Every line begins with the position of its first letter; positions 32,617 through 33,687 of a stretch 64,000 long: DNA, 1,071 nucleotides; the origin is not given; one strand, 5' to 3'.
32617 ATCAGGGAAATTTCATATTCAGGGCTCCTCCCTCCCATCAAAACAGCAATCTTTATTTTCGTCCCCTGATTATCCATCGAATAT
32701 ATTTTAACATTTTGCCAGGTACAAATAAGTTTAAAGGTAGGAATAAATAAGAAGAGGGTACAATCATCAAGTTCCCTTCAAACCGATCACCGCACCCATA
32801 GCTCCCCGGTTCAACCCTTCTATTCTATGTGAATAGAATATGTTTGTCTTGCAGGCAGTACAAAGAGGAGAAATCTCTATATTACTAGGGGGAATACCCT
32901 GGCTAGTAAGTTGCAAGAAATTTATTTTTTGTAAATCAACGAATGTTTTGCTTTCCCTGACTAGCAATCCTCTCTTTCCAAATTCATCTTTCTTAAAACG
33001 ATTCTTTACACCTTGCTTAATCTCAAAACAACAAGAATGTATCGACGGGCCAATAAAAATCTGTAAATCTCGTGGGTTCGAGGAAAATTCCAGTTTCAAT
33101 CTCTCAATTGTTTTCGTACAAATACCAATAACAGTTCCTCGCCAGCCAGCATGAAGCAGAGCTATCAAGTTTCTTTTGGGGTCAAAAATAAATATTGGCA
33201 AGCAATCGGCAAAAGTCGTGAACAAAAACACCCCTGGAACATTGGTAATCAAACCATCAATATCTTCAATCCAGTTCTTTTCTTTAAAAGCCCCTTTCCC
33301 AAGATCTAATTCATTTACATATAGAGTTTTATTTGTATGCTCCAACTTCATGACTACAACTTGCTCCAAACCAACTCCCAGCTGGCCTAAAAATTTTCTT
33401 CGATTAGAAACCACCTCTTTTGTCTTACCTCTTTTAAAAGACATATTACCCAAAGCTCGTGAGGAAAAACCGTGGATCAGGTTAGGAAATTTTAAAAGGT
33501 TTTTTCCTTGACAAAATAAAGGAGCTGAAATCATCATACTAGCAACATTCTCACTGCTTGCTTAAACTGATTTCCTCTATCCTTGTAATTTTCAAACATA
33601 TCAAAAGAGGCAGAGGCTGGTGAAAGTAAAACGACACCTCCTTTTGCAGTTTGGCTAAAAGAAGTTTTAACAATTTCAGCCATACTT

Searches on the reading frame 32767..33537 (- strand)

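Call 77: search_protein_families(library=pfam, proteins=[window:32767-33537:-], max_evalue=0.0001)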
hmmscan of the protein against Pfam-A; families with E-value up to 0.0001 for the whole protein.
window:32767-33537:- (256 aa): 1 family
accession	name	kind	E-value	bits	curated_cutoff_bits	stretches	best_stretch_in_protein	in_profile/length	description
PF02578.20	Cu-oxidase_4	-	1.9e-62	211.2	22.9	1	31-251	16-237/238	Multi-copper polyphenol oxidoreductase laccase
